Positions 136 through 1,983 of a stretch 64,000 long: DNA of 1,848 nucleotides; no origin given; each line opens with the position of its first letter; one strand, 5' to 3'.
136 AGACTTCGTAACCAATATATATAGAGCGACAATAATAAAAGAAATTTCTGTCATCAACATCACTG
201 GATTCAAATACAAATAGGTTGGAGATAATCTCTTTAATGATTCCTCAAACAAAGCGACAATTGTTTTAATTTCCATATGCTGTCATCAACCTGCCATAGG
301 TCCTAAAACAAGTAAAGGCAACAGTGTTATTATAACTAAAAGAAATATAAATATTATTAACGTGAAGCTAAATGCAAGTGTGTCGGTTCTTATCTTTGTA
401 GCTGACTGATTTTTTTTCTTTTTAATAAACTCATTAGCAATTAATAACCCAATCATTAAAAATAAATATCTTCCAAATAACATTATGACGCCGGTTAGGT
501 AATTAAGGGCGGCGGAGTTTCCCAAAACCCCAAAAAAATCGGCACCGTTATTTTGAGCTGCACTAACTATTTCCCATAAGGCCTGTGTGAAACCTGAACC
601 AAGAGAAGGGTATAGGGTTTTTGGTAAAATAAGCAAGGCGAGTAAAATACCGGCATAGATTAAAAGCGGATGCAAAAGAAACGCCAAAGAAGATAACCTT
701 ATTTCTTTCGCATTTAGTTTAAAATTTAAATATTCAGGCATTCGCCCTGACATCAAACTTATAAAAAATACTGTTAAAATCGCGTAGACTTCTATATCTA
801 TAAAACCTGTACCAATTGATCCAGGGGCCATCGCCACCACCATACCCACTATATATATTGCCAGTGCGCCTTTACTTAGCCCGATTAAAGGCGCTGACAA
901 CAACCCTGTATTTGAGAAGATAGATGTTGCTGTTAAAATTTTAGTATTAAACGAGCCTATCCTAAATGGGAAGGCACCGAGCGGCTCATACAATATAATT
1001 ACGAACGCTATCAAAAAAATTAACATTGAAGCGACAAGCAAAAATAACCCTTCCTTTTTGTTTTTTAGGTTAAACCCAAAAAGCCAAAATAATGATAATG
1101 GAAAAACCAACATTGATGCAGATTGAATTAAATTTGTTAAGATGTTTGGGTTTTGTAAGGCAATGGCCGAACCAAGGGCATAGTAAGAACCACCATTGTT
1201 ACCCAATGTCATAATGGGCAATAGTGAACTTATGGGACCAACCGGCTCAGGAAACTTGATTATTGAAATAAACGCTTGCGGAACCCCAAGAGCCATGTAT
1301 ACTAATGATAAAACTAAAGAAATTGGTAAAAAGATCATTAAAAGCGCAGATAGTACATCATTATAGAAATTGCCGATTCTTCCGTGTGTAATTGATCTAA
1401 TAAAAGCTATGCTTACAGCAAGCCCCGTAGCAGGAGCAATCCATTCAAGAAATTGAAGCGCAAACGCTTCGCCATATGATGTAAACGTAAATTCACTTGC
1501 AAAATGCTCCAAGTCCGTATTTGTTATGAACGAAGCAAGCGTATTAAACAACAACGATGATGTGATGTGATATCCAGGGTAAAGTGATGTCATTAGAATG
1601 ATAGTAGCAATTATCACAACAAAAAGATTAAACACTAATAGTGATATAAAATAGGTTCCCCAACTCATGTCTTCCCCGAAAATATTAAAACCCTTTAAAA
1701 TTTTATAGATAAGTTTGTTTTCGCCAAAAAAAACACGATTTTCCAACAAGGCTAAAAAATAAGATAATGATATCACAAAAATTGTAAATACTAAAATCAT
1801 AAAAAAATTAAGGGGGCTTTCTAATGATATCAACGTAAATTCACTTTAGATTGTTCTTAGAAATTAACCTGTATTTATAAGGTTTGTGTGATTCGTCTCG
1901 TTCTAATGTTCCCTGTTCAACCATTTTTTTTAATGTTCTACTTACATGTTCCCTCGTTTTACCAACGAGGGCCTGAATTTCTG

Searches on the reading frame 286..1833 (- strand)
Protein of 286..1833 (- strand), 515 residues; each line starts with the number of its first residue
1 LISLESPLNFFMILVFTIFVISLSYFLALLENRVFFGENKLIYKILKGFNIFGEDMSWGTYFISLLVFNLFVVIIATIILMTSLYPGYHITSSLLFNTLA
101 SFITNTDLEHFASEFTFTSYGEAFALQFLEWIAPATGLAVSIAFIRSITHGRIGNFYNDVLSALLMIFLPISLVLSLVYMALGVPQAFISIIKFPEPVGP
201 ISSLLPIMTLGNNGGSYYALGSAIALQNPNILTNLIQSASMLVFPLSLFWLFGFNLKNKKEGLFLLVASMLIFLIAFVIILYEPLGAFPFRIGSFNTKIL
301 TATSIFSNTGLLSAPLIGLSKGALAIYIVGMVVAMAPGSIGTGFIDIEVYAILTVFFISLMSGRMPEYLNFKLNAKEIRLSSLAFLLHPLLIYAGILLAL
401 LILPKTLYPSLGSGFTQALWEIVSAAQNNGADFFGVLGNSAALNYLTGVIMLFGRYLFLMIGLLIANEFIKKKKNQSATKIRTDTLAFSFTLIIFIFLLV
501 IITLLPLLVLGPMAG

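Call 91: search_protein_families(library=pfam, proteins=[window:286-1833:-], max_evalue=0.00001)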
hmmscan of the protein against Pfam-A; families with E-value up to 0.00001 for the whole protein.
window:286-1833:- (515 aa): 1 family
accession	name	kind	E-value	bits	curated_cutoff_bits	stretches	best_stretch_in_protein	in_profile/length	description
PF03814.21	KdpA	-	1.2e-96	324.5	22.6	1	39-514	37-545/548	Potassium-transporting ATPase A subunit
